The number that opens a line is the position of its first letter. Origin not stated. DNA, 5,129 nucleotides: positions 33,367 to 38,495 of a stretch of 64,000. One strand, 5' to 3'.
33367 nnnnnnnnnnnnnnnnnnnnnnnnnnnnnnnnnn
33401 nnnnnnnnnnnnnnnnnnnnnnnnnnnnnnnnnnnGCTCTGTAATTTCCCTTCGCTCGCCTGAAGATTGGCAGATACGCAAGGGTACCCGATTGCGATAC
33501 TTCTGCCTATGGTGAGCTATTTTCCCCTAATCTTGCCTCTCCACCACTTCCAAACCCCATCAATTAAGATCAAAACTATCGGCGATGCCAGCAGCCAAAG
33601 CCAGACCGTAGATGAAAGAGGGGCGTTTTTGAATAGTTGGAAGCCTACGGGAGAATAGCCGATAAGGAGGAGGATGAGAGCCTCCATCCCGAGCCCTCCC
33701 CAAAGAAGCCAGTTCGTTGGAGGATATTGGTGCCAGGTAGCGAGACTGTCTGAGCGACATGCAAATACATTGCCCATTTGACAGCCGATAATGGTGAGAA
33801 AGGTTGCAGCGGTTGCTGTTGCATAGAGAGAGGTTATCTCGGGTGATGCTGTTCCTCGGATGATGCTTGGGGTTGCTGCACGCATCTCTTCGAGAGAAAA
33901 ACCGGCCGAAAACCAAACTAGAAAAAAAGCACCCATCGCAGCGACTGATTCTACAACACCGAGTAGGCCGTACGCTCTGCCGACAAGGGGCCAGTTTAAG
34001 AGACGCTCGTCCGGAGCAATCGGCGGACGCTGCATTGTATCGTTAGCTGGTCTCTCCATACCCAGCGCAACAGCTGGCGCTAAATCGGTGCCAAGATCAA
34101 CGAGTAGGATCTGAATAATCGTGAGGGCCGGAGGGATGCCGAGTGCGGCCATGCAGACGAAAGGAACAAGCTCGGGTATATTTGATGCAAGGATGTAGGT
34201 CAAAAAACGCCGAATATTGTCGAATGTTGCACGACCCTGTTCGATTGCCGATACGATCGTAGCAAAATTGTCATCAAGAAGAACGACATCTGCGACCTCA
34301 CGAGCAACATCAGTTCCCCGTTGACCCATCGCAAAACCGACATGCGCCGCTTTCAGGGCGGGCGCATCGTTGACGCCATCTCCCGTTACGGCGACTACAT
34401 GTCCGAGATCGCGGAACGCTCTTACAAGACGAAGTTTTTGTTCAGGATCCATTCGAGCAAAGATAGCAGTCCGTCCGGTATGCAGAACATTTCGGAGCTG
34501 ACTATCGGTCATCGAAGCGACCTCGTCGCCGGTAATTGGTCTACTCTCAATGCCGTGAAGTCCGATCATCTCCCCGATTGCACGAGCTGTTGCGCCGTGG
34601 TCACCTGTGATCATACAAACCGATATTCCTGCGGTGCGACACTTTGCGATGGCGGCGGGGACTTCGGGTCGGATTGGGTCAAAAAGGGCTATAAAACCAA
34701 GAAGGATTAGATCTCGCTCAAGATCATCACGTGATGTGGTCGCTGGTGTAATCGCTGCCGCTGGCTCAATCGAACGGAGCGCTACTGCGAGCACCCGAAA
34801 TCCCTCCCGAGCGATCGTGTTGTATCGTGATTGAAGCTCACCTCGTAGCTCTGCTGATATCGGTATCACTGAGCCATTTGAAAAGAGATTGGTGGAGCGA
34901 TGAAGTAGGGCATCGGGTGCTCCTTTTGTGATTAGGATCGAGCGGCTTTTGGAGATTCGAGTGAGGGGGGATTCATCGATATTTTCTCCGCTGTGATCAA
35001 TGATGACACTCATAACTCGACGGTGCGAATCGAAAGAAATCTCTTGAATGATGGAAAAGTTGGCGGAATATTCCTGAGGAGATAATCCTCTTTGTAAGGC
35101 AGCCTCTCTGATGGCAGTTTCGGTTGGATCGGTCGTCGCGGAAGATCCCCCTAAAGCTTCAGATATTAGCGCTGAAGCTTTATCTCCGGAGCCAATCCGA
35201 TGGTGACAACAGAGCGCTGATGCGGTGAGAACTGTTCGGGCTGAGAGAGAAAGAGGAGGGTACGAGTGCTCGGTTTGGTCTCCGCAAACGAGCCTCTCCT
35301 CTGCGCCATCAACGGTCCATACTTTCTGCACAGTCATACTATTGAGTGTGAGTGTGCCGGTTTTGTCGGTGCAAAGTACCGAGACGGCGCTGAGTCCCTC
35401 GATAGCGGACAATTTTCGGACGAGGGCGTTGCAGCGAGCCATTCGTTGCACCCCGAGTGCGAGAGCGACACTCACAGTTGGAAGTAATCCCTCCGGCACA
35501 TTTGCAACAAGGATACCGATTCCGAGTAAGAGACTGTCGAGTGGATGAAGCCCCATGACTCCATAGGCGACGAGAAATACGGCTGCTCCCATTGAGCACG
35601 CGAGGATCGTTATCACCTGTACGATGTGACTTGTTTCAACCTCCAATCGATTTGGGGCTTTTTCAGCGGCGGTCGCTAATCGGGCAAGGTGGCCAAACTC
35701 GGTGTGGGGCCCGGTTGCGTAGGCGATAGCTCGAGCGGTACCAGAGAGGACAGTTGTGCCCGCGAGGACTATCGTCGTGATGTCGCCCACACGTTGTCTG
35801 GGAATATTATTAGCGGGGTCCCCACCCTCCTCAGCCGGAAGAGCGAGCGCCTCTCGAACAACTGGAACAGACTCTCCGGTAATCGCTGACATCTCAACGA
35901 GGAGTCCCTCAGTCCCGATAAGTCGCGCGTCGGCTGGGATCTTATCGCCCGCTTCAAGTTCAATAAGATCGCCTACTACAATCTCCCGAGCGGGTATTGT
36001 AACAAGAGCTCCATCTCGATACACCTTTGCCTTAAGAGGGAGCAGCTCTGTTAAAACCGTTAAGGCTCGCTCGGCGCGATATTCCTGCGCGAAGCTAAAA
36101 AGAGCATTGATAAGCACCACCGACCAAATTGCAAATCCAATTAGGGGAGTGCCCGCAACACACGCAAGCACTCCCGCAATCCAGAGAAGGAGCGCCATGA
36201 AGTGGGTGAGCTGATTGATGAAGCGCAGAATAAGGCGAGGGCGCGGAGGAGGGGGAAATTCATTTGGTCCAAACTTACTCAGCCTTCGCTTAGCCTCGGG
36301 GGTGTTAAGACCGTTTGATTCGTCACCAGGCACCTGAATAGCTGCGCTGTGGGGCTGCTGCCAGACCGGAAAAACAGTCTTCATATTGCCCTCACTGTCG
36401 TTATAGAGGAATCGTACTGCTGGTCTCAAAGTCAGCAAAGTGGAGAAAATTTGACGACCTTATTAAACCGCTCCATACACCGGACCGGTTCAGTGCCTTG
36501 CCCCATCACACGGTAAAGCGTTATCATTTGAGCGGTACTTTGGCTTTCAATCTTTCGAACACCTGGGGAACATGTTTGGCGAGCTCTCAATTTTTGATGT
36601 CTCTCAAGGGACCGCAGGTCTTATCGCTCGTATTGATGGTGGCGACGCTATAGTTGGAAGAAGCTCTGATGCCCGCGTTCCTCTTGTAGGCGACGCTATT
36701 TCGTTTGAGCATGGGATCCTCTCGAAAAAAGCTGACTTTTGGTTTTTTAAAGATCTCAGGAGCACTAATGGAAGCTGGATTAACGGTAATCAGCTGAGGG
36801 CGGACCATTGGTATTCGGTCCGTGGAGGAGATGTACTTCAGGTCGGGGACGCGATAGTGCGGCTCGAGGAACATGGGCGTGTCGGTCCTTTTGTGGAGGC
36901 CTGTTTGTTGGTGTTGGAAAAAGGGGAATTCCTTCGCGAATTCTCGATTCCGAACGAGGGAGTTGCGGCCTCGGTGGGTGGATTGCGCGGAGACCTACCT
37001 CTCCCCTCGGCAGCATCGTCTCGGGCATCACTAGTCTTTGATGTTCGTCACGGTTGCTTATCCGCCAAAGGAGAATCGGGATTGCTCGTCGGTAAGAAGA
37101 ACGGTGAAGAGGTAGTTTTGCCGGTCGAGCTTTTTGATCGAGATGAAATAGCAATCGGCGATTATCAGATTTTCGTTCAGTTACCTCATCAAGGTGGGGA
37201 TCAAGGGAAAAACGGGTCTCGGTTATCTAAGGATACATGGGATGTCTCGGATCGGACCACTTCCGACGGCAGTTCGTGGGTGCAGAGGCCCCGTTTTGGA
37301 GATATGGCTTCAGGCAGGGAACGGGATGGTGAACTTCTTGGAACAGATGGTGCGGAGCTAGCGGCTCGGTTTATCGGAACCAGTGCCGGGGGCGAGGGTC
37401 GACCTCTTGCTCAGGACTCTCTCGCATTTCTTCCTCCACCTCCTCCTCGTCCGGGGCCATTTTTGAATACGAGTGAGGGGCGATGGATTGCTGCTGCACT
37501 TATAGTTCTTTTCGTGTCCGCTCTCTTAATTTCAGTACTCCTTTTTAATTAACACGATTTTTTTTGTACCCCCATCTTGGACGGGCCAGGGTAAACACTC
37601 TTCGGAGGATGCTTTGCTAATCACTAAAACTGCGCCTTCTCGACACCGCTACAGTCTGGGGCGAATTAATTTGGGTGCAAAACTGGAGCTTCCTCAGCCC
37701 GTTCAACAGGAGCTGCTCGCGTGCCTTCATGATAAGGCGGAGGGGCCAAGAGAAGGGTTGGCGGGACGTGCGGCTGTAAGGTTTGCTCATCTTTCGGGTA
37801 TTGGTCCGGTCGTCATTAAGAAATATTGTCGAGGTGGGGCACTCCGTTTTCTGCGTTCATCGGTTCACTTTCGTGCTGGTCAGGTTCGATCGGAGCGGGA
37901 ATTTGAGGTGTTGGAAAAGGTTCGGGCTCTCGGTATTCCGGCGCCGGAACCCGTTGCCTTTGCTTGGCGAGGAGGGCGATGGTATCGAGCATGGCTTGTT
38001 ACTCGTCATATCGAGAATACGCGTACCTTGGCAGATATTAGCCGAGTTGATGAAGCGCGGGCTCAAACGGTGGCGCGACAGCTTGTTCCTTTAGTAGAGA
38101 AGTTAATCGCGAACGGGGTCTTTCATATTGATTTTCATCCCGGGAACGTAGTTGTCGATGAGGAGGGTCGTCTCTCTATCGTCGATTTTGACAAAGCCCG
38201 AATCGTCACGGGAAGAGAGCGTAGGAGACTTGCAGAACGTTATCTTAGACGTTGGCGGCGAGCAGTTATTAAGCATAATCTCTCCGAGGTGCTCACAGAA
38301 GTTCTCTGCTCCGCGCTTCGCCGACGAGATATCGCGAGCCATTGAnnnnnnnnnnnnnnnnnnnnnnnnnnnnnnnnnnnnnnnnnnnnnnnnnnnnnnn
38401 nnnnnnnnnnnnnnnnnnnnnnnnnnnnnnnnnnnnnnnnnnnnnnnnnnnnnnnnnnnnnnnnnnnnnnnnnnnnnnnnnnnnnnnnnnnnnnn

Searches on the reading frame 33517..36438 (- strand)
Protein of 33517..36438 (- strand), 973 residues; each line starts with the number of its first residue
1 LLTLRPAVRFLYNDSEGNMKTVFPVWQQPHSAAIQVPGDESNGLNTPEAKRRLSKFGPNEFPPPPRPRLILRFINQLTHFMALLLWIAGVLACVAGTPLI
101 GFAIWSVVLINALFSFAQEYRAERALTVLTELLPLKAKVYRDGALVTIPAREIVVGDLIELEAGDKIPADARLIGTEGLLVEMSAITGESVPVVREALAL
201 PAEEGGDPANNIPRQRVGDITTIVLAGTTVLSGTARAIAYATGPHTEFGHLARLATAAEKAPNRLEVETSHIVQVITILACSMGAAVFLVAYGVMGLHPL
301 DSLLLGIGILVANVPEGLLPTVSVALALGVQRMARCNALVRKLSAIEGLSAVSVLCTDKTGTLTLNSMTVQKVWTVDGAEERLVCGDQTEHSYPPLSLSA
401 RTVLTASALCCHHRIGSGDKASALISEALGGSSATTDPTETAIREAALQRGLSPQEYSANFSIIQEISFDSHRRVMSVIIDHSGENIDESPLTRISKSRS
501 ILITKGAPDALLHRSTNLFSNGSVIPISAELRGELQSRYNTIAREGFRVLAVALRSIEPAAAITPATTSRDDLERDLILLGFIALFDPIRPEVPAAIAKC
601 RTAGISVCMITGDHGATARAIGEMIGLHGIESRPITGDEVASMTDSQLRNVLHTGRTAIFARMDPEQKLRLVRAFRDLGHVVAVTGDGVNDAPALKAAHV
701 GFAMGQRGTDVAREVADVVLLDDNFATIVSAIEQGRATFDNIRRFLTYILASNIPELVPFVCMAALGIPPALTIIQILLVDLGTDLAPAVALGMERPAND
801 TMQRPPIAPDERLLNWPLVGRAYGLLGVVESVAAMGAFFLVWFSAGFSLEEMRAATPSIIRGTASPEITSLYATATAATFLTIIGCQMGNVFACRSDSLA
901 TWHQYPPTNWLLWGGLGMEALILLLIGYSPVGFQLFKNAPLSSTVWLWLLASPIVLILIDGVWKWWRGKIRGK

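Call 9: search_protein_families(library=pfam, proteins=[window:33517-36438:-], max_evalue=0.001)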
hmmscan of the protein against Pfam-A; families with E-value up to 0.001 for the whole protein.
window:33517-36438:- (973 aa): 5 families
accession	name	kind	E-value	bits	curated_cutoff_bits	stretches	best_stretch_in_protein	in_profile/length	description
PF00122.25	E1-E2_ATPase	-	4.8e-44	150.5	28.1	1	131-335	1-180/181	E1-E2 ATPase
PF00689.26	Cation_ATPase_C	-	3.6e-41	141.3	27.3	1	769-966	1-175/175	Cation transporting ATPase, C-terminus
PF00702.32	Hydrolase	-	1.1e-17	65.6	26.4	1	354-699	3-191/191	haloacid dehalogenase-like hydrolase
PF00690.31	Cation_ATPase_N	-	8.1e-16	57.9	20.4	1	38-91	15-68/69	Cation transporter/ATPase, N-terminus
PF13246.12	Cation_ATPase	-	8.1e-14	51.9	21.7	1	430-517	15-90/91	Cation transport ATPase (P-type)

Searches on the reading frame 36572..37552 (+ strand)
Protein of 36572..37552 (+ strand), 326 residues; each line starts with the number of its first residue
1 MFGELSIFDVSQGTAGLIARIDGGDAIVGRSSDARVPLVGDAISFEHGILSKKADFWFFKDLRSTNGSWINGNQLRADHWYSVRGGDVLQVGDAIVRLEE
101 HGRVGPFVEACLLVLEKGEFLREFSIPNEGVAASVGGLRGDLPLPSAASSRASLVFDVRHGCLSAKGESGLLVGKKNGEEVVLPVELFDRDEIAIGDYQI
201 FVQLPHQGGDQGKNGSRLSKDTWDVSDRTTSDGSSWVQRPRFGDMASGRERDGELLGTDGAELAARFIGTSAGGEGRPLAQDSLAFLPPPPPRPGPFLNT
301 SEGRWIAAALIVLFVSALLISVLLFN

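Call 9: search_protein_families(library=pfam, proteins=[window:36572-37552:+], max_evalue=0.001)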
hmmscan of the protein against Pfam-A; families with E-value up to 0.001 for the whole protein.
window:36572-37552:+ (326 aa): 2 families
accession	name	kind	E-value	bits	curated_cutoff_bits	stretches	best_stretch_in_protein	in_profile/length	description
PF00498.31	FHA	-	7.6e-12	45.9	20.7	1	27-92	2-67/67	FHA domain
PF16697.10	Yop-YscD_cpl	-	1.3e-08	35.5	33.2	1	15-101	8-93/94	Inner membrane component of T3SS, cytoplasmic domain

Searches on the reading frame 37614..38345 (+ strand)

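Call 62: search_protein_families(library=pfam, proteins=[window:37614-38345:+], max_evalue=0.0001)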
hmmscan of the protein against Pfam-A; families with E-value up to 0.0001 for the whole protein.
window:37614-38345:+ (243 aa): 5 families
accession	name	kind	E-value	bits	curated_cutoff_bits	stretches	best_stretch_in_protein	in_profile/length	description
PF06293.20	Kdo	-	1.2e-21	77.5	21.3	1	66-224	30-196/207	Lipopolysaccharide kinase (Kdo/WaaP) family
PF01636.29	APH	-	8.2e-09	36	23.2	1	139-197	137-199/239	Phosphotransferase enzyme family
PF01163.29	RIO1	-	1.6e-08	34.8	22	1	90-196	52-152/187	RIO domain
PF03109.22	ABC1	-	9.5e-08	31.9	22.9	1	139-209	155-228/244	ABC1 atypical kinase-like domain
PF00069.31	Pkinase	-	4.8e-07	29.9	31.7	1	128-202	75-152/263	Protein kinase domain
